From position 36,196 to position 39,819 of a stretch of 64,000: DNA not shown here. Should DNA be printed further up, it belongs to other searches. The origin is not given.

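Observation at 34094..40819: Complete Wadjet (JetABCD / MksBEFG-like) anti-plasmid condensin system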

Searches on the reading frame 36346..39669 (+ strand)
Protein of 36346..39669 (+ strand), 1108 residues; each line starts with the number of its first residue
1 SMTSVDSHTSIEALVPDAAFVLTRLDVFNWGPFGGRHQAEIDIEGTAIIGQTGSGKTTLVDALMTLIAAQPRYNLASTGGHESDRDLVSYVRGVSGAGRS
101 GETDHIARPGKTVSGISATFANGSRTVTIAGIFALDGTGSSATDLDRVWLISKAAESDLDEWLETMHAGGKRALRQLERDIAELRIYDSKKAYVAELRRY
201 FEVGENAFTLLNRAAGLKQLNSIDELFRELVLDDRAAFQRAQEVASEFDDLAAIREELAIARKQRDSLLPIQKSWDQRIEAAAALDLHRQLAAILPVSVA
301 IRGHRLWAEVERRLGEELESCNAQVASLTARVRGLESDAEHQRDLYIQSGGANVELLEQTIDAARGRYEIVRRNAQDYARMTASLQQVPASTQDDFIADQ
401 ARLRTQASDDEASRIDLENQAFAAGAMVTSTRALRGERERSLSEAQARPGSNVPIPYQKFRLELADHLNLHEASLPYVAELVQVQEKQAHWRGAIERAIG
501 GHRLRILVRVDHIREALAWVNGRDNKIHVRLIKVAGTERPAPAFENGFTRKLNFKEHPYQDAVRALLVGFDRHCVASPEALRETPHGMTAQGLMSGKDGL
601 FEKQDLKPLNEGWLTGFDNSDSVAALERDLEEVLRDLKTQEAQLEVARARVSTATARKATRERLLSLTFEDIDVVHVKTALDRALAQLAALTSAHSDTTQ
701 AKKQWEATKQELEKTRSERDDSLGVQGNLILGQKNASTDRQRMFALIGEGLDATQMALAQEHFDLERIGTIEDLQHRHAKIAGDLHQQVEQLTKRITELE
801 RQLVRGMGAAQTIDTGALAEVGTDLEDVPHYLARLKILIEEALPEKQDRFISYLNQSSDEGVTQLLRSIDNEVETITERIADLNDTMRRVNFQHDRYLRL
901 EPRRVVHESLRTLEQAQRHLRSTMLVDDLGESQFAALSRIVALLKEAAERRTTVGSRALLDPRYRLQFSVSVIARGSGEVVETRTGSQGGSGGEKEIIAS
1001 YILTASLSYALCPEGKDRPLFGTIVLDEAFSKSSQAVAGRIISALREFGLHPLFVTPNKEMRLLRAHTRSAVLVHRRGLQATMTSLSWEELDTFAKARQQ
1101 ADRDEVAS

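Call 7: search_protein_families(library=pfam, proteins=[window:36346-39669:+], max_evalue=0.01)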
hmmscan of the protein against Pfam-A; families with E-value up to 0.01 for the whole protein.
window:36346-39669:+ (1108 aa): 7 families
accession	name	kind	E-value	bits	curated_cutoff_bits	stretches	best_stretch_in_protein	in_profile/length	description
PF13558.12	SbcC_Walker_B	-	1.2e-19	70.8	27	1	958-1046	2-89/90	SbcC/RAD50-like, Walker B motif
PF13555.12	AAA_29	-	3.4e-18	65.6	27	1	22-79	1-60/61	P-loop containing region of AAA domain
PF13476.12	AAA_23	-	1.9e-05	25.9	27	1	25-173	2-124/201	AAA domain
PF02463.25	SMC_N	-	0.0019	18.1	40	0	22-66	2-47/220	RecF/RecN/SMC N terminal domain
PF04513.17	Baculo_PEP_C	-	0.0028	18.1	38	0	762-886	15-107/140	Baculovirus polyhedron envelope protein, PEP, C terminus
PF21893.1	DUF6918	-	0.0034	18.3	27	0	776-879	9-109/141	Family of unknown function (DUF6918)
PF00005.33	ABC_tran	-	0.0064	17.5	25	0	46-69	14-37/137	ABC transporter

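Call 8: search_protein_families(library=padloc, proteins=[window:36346-39669:+], max_evalue=0.001)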
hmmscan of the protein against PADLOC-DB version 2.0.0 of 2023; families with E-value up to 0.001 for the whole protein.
window:36346-39669:+ (1108 aa): 17 families
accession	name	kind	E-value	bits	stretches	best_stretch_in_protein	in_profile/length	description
PDLC00511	JetC1|JetC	-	0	1422.1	1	8-1101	4-1099/1108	DUF3584 domain; MukB-like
PDLC00518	JetC1|JetC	-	2.4e-178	593.3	1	18-1082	14-1092/1112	DUF3584 domain; MukB-like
PDLC00512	JetC1|JetC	-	4e-142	473.5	1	18-1098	16-1120/1123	DUF3584 domain; MukB-like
PDLC00517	JetC1|JetC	-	2.1e-104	348.8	1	20-1058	20-1082/1119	DUF3584 domain; MukB-like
PDLC00514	JetC1|JetC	-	2e-82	275.6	1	19-1078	7-1083/1117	DUF3584 domain; MukB-like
PDLC00509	JetC1|JetC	-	5e-50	168.6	2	20-719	13-730/1158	DUF3584 domain; MukB-like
PDLC00519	JetC1|JetC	-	4.1e-46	155.8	1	22-1091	4-1090/1097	DUF3584 domain; MukB-like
PDLC00513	JetC1|JetC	-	1e-18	64.8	1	40-1064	21-1080/1140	DUF3584 domain; MukB-like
PDLC00505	JetC1|JetC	-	2.9e-17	60.1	2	478-897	478-889/1118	DUF3584 domain; MukB-like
PDLC00503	JetC1|JetC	-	1e-16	58.3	2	38-99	17-81/1146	DUF3584 domain; MukB-like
PDLC00507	JetC1|JetC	-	1.7e-15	54.5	2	470-1057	532-1138/1215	DUF3584 domain; MukB-like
PDLC04135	mad3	-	1.9e-06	25.6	1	22-183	2-173/374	mads_3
PDLC03859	LmuB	-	2.9e-06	24.8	1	622-912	187-399/611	-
PDLC04140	mad8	-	5.4e-06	24.1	1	46-218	30-150/314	mads_8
PDLC00553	JetC2|JetC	-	1.9e-05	20.8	1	631-1050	888-1305/1361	DUF3584 domain; MukB-like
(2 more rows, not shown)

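Call 9: search_protein_families(library=ncbifam, proteins=[window:36346-39669:+], max_evalue=0.01)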
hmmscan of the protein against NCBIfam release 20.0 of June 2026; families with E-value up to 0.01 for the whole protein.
window:36346-39669:+ (1108 aa): 5 families
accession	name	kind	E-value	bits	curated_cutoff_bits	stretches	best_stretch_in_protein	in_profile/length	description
TIGR04521.1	ECF_ATPase_2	equivalog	0.00052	19.2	330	1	45-69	33-57/279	energy-coupling factor transporter ATPase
TIGR00929.1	VirB4_CagE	subfamily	0.0022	16.3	643.1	1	46-65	440-459/792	VirB4 family type IV secretion/conjugal transfer ATPase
NF041034.1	Rad50_Sulf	equivalog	0.0022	15.9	1000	0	770-902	528-649/872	DNA double-strand break repair ATPase Rad50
NF010170.0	PRK13651.1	equivalog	0.0026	16.7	432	1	44-67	34-57/308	cobalt transporter ATP-binding subunit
NF045780.1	TrlF_fam_ATP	equivalog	0.005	15.6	350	0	628-883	498-761/944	TrlF family AAA-like ATPase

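Call 10: search_solved_structures(query=window:36346-39669:+, max_evalue=0.00001)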
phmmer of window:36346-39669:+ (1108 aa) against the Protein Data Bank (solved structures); distinct sequences matched with E-value up to 0.00001: 4.
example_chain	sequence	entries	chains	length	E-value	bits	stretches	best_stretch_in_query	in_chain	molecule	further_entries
8dk2_C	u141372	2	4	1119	0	1066.8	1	18-1101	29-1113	JetC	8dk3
8as8_A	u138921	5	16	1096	0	1061.6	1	12-1098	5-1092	JetC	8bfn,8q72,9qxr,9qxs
9qxt_A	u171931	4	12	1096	0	1049.7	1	12-1098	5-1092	JetC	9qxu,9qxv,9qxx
8dk1_C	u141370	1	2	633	1.1e-226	758.6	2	786-1101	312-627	JetC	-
